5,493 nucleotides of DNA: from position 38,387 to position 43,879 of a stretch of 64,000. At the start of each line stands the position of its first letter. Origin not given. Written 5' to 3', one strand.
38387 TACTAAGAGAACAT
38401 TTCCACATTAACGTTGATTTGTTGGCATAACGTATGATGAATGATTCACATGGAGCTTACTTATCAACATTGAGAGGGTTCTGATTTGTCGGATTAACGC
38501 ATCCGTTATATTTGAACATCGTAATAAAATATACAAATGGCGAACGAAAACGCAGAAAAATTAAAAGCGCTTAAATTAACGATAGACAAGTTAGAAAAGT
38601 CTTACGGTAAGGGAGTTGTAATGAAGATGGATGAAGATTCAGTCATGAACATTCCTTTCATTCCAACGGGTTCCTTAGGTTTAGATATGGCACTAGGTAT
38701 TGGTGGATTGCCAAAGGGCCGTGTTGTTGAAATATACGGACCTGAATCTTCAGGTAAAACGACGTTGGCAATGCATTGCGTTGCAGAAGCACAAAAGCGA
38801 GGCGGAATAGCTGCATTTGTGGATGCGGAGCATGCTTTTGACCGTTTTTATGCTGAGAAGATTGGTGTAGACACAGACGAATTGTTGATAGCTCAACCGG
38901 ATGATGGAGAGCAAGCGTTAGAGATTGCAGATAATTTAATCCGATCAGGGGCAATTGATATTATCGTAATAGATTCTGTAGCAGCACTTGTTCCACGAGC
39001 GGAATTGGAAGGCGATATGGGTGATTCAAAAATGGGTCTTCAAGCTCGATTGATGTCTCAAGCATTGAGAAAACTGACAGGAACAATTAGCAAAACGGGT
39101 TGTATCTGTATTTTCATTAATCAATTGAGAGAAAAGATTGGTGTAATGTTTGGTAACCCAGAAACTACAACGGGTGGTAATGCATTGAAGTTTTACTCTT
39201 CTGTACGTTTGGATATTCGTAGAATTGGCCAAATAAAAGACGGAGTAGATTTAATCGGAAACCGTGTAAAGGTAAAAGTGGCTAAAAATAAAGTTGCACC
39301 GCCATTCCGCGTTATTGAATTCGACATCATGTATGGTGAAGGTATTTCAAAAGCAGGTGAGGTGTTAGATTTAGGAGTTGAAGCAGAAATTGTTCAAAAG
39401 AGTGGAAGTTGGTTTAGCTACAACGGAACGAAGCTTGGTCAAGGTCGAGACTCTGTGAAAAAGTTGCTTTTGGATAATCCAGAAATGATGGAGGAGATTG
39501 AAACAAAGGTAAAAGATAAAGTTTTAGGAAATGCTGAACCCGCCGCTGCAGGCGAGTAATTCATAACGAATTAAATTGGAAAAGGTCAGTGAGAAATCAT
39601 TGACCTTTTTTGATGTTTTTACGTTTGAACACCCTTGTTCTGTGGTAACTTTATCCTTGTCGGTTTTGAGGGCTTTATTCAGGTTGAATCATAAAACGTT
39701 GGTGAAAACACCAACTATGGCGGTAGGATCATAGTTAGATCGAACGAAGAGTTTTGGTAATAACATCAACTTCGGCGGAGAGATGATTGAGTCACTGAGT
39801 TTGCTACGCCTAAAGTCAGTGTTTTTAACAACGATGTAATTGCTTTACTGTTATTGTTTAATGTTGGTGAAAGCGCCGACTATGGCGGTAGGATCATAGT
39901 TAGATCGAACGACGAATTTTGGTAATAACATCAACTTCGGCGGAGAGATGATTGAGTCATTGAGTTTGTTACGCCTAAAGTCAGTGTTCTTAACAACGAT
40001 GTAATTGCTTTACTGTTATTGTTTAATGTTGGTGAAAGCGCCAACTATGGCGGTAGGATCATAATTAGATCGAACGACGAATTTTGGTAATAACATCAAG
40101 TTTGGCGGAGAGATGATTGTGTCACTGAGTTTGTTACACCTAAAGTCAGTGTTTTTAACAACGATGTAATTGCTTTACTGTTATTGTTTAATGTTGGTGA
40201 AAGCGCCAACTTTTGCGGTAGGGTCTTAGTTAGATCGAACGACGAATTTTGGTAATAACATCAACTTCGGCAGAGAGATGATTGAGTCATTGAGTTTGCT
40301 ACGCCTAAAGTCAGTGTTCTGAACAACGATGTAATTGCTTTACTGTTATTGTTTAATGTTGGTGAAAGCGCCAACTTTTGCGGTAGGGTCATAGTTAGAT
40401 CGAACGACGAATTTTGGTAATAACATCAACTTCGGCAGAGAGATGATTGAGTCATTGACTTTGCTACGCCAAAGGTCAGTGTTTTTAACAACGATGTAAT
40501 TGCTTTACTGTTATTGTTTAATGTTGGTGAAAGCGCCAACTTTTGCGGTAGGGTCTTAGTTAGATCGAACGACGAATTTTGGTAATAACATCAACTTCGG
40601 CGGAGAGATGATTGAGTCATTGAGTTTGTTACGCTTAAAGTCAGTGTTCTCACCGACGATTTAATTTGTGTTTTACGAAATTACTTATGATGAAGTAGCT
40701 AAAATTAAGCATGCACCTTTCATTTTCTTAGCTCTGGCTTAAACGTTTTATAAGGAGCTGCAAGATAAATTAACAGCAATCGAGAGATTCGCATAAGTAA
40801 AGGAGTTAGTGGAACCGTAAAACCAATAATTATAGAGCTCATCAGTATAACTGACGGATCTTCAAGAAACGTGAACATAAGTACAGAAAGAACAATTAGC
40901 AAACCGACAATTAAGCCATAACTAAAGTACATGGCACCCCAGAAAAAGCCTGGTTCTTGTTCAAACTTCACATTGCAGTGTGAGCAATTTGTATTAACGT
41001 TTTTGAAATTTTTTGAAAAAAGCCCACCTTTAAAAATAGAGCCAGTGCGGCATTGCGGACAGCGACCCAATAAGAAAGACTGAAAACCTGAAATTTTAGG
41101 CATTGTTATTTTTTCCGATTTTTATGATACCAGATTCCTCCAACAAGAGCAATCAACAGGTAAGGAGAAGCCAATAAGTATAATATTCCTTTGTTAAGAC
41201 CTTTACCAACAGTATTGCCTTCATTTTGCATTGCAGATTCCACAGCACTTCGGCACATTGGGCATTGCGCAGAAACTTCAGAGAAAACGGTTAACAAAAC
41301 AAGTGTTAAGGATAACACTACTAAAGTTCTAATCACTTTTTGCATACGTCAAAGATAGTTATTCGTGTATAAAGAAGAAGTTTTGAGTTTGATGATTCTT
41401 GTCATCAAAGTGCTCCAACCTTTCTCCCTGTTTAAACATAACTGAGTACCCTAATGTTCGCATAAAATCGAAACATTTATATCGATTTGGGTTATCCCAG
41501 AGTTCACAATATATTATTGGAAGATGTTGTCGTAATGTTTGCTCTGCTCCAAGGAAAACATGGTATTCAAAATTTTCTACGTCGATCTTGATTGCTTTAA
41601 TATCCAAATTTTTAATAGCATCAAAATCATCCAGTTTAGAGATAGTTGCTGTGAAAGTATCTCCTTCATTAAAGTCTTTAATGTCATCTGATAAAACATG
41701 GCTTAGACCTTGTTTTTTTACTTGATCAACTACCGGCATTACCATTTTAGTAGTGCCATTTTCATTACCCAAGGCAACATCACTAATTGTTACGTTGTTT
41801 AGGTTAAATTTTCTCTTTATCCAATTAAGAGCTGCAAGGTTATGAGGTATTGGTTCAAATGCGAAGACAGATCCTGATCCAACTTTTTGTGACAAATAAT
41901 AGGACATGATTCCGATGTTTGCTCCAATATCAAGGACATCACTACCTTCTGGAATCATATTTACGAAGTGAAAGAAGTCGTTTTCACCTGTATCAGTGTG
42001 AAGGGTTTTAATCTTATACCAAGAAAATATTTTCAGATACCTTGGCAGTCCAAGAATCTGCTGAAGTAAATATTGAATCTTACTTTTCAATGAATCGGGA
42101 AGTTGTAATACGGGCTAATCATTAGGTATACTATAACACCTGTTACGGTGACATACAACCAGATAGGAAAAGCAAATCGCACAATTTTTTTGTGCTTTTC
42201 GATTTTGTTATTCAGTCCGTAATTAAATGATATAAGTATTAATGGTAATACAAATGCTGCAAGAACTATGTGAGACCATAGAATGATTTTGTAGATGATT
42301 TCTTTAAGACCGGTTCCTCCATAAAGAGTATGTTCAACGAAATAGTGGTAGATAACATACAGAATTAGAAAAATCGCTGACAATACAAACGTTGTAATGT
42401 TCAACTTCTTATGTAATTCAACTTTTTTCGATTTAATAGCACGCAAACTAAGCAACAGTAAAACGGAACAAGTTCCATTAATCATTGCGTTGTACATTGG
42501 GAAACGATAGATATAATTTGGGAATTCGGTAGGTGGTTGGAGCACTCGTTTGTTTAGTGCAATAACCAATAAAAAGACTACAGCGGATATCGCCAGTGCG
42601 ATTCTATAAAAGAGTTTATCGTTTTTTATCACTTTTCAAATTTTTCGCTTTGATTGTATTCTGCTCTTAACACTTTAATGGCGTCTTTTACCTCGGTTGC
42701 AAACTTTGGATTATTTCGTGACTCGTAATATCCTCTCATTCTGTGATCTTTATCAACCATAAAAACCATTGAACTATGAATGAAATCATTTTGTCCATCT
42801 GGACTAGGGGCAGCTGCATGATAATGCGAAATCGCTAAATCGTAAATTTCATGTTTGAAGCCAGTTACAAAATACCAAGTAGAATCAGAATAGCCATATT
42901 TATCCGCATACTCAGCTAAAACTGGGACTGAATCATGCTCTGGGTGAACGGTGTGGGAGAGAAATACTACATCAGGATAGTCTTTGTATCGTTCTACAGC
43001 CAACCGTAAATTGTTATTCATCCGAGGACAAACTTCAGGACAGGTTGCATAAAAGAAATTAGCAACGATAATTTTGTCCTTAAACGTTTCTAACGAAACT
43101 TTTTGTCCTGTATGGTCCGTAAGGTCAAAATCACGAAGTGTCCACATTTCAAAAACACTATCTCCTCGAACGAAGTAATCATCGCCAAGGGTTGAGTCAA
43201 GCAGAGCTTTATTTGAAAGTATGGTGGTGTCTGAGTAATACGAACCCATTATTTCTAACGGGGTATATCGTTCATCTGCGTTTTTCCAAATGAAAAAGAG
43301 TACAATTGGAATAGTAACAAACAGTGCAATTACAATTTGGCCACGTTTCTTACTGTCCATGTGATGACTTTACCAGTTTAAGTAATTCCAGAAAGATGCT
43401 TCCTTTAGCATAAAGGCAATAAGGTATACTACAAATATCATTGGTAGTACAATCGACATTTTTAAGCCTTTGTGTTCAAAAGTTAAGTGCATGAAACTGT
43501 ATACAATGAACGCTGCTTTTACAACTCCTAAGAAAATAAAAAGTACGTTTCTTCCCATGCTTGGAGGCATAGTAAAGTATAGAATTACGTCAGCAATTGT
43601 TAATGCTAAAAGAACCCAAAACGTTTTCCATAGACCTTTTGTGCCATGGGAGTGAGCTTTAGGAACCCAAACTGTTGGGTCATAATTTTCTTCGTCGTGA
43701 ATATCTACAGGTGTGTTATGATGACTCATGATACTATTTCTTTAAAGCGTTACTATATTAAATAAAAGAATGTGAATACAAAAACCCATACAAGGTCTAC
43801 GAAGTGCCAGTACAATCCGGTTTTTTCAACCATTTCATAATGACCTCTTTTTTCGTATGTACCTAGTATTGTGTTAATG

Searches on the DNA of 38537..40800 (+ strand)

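Call 5: search_rna_families(source=window, start=39500, end=40800, threshold=evalue, max_evalue=10, show_alignments=3)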
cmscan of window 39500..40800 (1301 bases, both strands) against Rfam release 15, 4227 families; matches with E-value up to 10: 2.
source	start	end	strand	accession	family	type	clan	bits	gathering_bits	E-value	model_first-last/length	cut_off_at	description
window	40613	40652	-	RF01167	sn2429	Gene; snRNA; snoRNA; CD-box;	-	17.2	50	3.2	1-77/77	no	Small nucleolar RNA sn2429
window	39670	39727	+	RF02056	STnc390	Gene; sRNA;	-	16.7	50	1.9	1-60/60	no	Salmonella sRNA STnc390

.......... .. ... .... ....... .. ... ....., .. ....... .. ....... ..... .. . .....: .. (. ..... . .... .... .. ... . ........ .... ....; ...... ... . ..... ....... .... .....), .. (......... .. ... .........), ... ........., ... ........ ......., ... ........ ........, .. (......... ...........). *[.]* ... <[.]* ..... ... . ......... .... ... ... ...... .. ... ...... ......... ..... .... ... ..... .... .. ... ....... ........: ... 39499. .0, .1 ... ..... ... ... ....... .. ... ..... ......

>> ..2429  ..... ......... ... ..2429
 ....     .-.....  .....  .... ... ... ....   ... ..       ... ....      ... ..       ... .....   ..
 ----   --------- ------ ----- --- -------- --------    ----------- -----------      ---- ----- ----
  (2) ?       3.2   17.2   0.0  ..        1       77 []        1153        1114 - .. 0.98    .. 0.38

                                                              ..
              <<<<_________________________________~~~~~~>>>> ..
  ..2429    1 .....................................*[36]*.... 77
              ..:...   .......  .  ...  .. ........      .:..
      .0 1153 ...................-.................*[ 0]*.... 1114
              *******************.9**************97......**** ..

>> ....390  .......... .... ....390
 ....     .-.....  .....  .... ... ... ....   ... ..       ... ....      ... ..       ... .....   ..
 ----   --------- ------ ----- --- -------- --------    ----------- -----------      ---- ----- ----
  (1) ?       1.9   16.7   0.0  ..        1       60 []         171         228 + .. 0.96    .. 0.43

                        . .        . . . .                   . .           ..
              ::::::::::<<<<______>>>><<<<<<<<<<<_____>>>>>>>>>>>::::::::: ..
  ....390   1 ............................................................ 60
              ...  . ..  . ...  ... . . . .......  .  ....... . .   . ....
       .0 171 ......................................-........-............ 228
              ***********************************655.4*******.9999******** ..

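Call 56: search_with_rna_model(model_id=R1, sources=[L124, L125, L126, L127, L128, L129, L130, L131, L132], filters=off, max_evalue=1)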
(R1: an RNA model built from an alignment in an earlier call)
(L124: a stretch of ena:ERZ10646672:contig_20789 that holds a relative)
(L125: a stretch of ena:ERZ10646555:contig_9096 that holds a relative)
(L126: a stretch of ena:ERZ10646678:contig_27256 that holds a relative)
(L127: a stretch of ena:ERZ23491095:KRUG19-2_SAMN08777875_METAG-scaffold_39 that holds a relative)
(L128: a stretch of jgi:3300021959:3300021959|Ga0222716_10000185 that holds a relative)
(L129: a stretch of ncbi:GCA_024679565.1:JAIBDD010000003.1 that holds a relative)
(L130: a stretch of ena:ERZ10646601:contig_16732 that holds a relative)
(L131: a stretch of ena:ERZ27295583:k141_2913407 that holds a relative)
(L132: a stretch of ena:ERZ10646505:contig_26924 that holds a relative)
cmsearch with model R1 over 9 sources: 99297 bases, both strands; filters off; matches with E-value up to 1: 0.
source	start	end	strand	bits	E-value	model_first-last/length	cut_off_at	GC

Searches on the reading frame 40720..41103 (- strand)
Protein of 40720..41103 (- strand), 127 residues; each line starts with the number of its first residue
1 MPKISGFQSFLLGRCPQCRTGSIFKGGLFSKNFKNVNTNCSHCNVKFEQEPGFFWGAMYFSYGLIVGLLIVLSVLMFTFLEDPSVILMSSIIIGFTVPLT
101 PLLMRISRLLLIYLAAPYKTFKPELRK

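Call 11: search_protein_families(library=pfam, proteins=[window:40720-41103:-])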
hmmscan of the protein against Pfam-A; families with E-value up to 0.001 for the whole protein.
window:40720-41103:- (127 aa): 1 family
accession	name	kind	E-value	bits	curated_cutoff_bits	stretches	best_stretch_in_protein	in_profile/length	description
PF06170.17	DUF983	-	2.4e-09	37.8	22.6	1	32-112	3-81/85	Protein of unknown function (DUF983)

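Call 13: find_encoding_contigs(protein=window:40720-41103:-, flank=6000, max_places=10)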
Protein window:40720-41103:- (127 aa): 1 contig read that carries it; 1 place shown.
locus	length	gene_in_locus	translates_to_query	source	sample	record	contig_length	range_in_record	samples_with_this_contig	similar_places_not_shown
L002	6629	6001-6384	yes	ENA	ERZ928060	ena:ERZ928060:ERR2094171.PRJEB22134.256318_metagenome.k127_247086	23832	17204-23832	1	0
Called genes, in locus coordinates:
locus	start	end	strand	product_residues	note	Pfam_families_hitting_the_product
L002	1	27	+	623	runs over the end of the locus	PF00115:COX1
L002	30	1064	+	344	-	PF02628:COX15-CtaA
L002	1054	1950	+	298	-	PF01040:UbiA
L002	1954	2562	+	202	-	PF00510:COX3 (weak)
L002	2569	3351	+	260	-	PF00510:COX3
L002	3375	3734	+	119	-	PF03626:COX4_pro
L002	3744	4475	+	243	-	PF02630:SCO1-SenC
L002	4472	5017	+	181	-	PF04238:DUF420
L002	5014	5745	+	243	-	PF05050:Methyltransf_21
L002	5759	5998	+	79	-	-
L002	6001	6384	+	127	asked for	PF06170:DUF983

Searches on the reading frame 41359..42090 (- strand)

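Call 11: search_protein_families(library=pfam, proteins=[window:41359-42090:-])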
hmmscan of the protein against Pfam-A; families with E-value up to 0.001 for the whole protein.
window:41359-42090:- (243 aa): 1 family
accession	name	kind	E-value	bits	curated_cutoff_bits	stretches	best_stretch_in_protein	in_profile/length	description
PF05050.19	Methyltransf_21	-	1.2e-16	61.8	22.7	1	54-202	1-153/173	Methyltransferase FkbM domain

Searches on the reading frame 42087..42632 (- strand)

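Call 11: search_protein_families(library=pfam, proteins=[window:42087-42632:-])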
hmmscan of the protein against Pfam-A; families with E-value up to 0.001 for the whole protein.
window:42087-42632:- (181 aa): 2 families
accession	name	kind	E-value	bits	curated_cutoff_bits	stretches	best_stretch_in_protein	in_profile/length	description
PF04238.17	DUF420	-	9.6e-40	136.3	30.5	1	44-172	1-130/130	Protein of unknown function (DUF420)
PF10277.15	Frag1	-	0.00063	19.8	30.3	0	6-137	54-182/220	Frag1/DRAM/Sfk1 family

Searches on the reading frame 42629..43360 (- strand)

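Call 11: search_protein_families(library=pfam, proteins=[window:42629-43360:-])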
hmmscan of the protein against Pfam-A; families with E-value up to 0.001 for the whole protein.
window:42629-43360:- (243 aa): 3 families
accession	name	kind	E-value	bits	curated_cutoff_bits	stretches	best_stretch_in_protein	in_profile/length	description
PF02630.20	SCO1-SenC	-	8.3e-24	84.5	22.8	1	77-207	3-133/134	SCO1/SenC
PF00578.27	AhpC-TSA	-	4.6e-05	23.8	26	1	76-134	6-65/124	AhpC/TSA family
PF08534.16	Redoxin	-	0.00084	19.6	26.6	0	76-142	7-75/148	Redoxin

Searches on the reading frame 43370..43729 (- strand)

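Call 11: search_protein_families(library=pfam, proteins=[window:43370-43729:-])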
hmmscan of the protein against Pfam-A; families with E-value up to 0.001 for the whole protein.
window:43370-43729:- (119 aa): 1 family
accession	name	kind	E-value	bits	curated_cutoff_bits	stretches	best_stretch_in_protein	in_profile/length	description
PF03626.19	COX4_pro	-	1.2e-13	51.6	28.9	1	34-104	1-71/72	Prokaryotic Cytochrome C oxidase subunit IV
